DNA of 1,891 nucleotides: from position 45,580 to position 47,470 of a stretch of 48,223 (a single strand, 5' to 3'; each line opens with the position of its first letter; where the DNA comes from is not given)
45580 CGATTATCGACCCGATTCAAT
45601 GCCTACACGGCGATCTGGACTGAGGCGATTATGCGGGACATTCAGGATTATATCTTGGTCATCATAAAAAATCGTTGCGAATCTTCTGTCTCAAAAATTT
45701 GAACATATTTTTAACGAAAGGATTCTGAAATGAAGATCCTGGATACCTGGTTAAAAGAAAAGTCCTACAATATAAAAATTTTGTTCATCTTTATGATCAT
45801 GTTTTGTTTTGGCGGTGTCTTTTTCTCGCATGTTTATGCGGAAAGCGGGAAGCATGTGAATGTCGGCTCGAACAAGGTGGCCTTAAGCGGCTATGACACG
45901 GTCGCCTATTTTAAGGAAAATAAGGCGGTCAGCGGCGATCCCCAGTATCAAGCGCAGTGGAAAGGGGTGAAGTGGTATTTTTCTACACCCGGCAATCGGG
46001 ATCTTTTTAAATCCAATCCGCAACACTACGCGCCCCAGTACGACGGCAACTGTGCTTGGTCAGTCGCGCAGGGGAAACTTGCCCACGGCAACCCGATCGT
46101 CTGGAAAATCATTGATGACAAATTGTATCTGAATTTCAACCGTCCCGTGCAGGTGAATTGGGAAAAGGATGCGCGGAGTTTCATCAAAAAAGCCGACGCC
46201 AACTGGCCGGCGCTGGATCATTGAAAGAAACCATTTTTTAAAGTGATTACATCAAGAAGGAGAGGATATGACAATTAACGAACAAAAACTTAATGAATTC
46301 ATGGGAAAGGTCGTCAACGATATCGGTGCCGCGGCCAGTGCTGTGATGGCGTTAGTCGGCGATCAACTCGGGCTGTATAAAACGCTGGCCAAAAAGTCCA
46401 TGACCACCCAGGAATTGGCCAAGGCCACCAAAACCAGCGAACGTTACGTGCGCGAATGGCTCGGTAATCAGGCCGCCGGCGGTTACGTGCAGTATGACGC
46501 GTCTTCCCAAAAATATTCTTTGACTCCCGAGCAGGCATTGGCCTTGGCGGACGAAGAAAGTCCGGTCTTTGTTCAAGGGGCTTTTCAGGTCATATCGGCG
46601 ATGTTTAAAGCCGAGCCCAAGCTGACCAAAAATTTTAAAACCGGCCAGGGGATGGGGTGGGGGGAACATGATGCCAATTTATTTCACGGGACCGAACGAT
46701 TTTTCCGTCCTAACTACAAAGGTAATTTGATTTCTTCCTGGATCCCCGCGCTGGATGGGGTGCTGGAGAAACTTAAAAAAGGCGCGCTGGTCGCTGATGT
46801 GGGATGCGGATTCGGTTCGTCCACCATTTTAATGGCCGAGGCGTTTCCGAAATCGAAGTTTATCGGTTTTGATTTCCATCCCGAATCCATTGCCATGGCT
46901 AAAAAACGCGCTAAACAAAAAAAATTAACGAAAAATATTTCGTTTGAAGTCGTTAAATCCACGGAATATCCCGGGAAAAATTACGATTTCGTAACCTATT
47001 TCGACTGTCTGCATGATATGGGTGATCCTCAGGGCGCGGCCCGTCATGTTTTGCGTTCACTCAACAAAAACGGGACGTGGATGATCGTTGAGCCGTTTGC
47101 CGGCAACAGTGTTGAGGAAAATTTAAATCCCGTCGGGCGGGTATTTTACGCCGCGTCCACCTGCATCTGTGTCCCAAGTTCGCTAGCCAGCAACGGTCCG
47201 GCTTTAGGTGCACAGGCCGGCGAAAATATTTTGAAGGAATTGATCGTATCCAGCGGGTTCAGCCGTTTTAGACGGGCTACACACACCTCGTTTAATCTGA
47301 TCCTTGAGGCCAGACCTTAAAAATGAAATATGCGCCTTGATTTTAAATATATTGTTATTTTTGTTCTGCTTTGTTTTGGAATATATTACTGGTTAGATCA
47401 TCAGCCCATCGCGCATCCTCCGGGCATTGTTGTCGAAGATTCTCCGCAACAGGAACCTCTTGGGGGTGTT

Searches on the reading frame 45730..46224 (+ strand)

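Call 77: search_protein_families(library=pfam, proteins=[window:45730-46224:+], max_evalue=0.001)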
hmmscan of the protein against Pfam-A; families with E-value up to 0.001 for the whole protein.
window:45730-46224:+ (164 aa): 1 family
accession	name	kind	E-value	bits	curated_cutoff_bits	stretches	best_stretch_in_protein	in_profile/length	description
PF04945.19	YHS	-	3.9e-07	30.4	30.3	1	59-104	2-47/47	YHS domain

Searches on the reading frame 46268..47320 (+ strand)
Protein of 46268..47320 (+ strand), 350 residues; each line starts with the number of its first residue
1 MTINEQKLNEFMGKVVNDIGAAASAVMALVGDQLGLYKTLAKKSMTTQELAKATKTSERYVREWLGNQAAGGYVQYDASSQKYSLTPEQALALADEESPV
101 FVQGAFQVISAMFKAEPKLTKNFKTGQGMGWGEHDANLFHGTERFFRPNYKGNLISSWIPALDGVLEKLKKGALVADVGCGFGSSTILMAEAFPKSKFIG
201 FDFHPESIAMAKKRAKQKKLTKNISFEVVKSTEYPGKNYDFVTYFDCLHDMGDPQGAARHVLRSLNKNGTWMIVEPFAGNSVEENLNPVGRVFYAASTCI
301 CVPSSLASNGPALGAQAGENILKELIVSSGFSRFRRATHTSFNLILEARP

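Call 77: search_protein_families(library=pfam, proteins=[window:46268-47320:+], max_evalue=0.001)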
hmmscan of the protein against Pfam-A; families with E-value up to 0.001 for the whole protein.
window:46268-47320:+ (350 aa): 12 families
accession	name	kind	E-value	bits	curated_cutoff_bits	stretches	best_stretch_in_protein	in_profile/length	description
PF13847.12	Methyltransf_31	-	5.1e-19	68.8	27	1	170-277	2-113/145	Methyltransferase domain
PF21320.3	HTH_65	-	1.2e-17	64.3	24.1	1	22-93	1-73/75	Rv2258c-like winged HTH domain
PF13649.12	Methyltransf_25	-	7.6e-15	55.8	27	1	175-269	1-97/97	Methyltransferase domain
PF08242.18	Methyltransf_12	-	1e-14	55.4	30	1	177-270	2-97/98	Methyltransferase domain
PF13489.12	Methyltransf_23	-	2.9e-13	50.3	27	1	155-285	6-128/164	Methyltransferase domain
PF08241.18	Methyltransf_11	-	4.7e-13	50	21.2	1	177-271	2-93/95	Methyltransferase domain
PF02390.23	Methyltransf_4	-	9.7e-08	32.1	24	1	173-224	3-53/173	Putative methyltransferase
PF05175.20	MTS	-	2.5e-06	27.7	23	1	167-253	25-113/170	Methyltransferase small domain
PF01209.24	Ubie_methyltran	-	1.5e-05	24.9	20.1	1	169-275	45-153/233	ubiE/COQ5 methyltransferase family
PF00891.24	Methyltransf_2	-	3.2e-05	23.8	22.3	1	139-284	28-175/210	O-methyltransferase domain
PF08704.16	GCD14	-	0.00028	21.1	26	1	168-271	37-141/247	tRNA methyltransferase complex GCD14 subunit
PF12847.13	Methyltransf_18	-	0.00035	21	27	1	163-230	6-73/151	Methyltransferase domain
